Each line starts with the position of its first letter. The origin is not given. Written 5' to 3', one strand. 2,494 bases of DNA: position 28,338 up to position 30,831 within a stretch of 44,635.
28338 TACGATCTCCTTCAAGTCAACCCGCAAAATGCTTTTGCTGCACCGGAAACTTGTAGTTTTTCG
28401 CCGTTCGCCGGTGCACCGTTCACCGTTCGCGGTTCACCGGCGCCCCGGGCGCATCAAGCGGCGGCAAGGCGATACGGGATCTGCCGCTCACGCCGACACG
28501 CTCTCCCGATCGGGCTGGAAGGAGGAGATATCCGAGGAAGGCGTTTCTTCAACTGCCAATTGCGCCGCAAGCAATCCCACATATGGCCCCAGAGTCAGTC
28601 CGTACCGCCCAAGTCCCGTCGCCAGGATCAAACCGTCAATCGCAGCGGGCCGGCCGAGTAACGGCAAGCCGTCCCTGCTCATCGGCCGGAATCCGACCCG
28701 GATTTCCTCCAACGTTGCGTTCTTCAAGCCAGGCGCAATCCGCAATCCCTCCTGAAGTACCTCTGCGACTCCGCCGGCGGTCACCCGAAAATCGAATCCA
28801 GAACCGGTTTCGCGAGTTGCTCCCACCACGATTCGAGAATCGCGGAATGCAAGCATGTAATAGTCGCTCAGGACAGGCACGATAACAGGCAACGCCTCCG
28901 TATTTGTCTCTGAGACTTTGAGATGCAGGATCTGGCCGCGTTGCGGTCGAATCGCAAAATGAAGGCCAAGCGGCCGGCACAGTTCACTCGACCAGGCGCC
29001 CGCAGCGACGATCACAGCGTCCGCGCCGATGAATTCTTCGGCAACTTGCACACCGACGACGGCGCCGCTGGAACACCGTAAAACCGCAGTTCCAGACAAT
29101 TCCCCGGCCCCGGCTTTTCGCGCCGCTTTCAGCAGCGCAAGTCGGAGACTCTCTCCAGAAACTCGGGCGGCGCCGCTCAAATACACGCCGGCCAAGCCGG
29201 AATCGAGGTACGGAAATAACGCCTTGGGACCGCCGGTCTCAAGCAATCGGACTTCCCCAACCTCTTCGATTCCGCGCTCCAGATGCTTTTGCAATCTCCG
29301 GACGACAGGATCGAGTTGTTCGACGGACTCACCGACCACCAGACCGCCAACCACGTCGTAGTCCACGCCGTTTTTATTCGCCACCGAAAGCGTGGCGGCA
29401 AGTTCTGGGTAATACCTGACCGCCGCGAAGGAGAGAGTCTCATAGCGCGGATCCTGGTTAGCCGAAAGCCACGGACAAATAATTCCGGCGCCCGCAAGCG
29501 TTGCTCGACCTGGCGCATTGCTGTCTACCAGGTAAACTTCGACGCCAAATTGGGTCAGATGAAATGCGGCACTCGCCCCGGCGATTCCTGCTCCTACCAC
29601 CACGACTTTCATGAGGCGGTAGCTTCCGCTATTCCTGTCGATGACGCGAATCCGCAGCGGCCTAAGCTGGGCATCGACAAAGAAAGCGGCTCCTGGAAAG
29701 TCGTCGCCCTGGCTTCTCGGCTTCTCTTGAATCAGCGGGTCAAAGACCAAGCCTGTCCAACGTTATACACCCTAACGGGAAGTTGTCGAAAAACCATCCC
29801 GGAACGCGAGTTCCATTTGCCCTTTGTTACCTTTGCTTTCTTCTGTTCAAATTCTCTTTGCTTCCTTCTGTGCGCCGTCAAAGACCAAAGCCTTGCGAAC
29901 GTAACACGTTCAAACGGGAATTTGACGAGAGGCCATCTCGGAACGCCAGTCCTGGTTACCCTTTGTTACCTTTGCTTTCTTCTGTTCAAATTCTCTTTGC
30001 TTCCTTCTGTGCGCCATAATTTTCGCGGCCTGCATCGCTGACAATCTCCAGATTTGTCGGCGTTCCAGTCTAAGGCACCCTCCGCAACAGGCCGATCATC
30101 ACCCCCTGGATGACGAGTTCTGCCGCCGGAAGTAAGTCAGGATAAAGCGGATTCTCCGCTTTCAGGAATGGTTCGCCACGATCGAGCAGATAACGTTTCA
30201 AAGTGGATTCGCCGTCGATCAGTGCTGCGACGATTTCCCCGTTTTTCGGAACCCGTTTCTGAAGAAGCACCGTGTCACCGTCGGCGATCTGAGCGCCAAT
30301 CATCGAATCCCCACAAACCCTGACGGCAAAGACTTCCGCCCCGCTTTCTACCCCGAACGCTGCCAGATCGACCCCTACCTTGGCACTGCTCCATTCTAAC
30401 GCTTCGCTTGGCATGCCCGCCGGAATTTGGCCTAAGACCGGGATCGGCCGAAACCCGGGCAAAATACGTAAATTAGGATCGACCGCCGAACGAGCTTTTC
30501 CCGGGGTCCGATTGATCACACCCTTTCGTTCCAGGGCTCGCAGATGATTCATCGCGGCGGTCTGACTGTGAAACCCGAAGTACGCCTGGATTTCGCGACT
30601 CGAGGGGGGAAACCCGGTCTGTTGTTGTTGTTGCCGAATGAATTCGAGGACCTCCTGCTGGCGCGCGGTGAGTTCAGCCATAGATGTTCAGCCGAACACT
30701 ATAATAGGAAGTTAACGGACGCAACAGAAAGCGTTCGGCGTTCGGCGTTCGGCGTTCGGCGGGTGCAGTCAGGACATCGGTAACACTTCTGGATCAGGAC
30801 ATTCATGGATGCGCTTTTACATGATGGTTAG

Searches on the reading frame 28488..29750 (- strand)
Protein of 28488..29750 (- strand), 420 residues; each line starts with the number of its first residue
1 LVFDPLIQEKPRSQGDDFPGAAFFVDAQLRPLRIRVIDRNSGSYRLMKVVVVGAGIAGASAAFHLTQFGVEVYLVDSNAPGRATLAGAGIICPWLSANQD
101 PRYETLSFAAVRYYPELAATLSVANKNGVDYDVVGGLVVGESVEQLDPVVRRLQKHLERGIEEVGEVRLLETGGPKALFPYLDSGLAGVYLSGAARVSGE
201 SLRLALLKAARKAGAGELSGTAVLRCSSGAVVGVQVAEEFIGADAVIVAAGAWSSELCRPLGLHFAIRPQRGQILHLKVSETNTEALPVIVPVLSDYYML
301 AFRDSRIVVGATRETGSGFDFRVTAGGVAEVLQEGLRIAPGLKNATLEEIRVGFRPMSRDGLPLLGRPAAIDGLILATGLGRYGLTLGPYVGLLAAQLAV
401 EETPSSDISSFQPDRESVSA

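Call 15: search_protein_families(library=pfam, proteins=[window:28488-29750:-])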
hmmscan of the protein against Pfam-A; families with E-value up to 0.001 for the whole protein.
window:28488-29750:- (420 aa): 7 families
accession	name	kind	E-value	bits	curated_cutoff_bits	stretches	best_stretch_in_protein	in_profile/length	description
PF01266.30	DAO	-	7.8e-56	190.5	27.9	1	48-398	1-353/353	FAD dependent oxidoreductase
PF07992.20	Pyr_redox_2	-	2.5e-08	34.1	26.1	1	47-195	1-58/291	Pyridine nucleotide-disulphide oxidoreductase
PF00890.30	FAD_binding_2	-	2.7e-06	27.3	20.4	1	49-261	2-212/414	FAD binding domain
PF13450.12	NAD_binding_8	-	0.00013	22.6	21.9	1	51-78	1-28/68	NAD(P)-binding Rossmann-like domain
PF01134.28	GIDA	-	0.00021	20.9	22.1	1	48-78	1-31/391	Glucose inhibited division protein A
PF01262.27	AlaDh_PNT_C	-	0.00068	19.6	23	0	47-80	29-62/214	Alanine dehydrogenase/PNT, C-terminal domain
PF01494.25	FAD_binding_3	-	0.00072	19.3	22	0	48-79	3-34/349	FAD binding domain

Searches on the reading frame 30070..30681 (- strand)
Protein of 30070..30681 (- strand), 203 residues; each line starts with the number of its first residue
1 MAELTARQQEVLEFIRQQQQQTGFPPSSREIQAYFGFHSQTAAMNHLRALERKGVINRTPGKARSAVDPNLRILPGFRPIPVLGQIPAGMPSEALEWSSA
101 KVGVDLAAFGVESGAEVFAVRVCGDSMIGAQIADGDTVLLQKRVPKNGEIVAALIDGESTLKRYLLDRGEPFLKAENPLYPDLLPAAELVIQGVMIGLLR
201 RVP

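Call 15: search_protein_families(library=pfam, proteins=[window:30070-30681:-])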
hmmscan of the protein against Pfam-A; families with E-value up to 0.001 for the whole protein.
window:30070-30681:- (203 aa): 2 families
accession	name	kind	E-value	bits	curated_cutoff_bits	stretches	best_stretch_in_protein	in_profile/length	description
PF01726.22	LexA_DNA_bind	-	1.3e-24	86.2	23.7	1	1-64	1-64/65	LexA DNA binding domain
PF00717.28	Peptidase_S24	-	1.3e-19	70.5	23.3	1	81-195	1-115/116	Peptidase S24-like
